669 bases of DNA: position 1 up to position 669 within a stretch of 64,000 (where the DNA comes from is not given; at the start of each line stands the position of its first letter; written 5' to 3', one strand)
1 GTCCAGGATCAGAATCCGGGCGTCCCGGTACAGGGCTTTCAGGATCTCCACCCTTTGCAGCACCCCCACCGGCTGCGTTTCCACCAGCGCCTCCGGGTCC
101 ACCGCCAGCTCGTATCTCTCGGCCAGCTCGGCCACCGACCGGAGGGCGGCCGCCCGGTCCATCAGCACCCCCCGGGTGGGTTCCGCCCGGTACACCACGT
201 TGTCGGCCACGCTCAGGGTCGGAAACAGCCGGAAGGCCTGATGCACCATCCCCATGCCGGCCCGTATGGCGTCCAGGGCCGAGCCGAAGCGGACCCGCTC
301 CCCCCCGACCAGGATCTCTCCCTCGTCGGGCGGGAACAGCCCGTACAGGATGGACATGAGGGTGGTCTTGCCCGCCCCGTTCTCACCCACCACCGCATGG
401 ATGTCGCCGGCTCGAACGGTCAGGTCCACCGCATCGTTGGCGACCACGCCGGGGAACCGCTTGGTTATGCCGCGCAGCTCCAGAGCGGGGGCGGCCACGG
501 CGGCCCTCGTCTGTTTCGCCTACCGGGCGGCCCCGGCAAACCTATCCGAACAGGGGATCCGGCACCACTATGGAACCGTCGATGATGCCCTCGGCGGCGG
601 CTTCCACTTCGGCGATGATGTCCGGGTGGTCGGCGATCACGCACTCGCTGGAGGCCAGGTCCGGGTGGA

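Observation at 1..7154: Nucleoside-type ABC importer + mtnA + class II aldolase-SDR fusion: candidate single-locus DHAP-shunt-like salvage route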

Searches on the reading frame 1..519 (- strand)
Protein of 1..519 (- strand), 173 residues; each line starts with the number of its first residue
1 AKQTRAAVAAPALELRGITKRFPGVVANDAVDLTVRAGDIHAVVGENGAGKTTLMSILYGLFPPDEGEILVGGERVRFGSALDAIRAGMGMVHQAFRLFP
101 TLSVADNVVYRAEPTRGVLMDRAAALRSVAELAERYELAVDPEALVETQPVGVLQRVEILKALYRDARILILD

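Call 4: search_protein_families(library=pfam, proteins=[window:1-519:-])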
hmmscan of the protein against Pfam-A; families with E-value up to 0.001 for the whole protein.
window:1-519:- (173 aa): 2 families
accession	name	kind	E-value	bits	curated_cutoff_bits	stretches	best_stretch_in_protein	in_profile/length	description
PF00005.33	ABC_tran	-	5.1e-25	89.1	25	1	30-173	3-133/137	ABC transporter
PF13304.12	AAA_21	-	0.00065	20.3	27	0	40-62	1-23/304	AAA domain, putative AbiEii toxin, Type IV TA system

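Call 5: search_protein_families(library=ncbifam, proteins=[window:1-519:-])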
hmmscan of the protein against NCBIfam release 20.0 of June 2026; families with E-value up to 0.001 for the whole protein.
window:1-519:- (173 aa): 166 families (the best 25 are shown)
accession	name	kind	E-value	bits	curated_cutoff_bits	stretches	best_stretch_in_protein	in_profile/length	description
NF047930.1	ABC_ATP_B6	equivalog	1.4e-49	169.1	670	1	12-173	2-161/510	putative B6 ABC transporter ATP-binding protein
NF008442.0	PRK11288.1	equivalog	1.5e-42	145.6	689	1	9-173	4-168/504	L-arabinose ABC transporter ATP-binding protein AraG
NF040905.2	GguA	equivalog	1e-39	136.3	810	1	13-173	2-164/500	multiple monosaccharide ABC transporter ATP-binding protein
NF008215.0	PRK10982.1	equivalog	8.5e-39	133.5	828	1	11-173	12-174/506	galactose/methyl galactoside ABC transporter ATP-binding protein MglA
NF010069.0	PRK13549.1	equivalog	2.6e-37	128.4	699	1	12-173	5-168/513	xylose ABC transporter ATP-binding protein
NF041861.1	YtfR_transport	equivalog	3.4e-37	128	850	1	13-173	2-162/492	galactofuranose ABC transporter, ATP-binding protein YtfR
NF011967.0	PRK15439.1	equivalog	9.9e-32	110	586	1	5-173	4-165/510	autoinducer 2 ABC transporter ATP-binding protein LsrA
TIGR02633.1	xylG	equivalog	5.9e-31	107.5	723.65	1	13-173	2-166/500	D-xylose ABC transporter ATP-binding protein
NF008030.0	PRK10762.1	equivalog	2e-30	106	745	1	11-173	3-166/501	ribose ABC transporter ATP-binding protein RbsA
NF007253.0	PRK09700.1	equivalog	1.9e-27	96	772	1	10-173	3-170/510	D-allose ABC transporter ATP-binding protein AlsA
NF033858.1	ABC2_perm_RbbA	equivalog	4.2e-26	91.1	1050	1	7-173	261-422/909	ribosome-associated ATPase/putative transporter RbbA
TIGR03864.1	PQQ_ABC_ATP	hypoth_equivalog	5.2e-24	85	302.25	1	12-173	1-157/236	ABC transporter, ATP-binding subunit, PQQ-dependent alcohol dehydrogenase system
TIGR02857.1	CydD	equivalog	3.6e-21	75.7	435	1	9-173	318-483/529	thiol reductant ABC exporter subunit CydD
TIGR03411.1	urea_trans_UrtD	equivalog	3.7e-21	75.9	304.1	1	12-173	2-168/242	urea ABC transporter ATP-binding protein UrtD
TIGR02203.1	MsbA_lipidA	equivalog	7.3e-21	74.3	602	1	11-173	330-495/572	lipid A export permease/ATP-binding protein MsbA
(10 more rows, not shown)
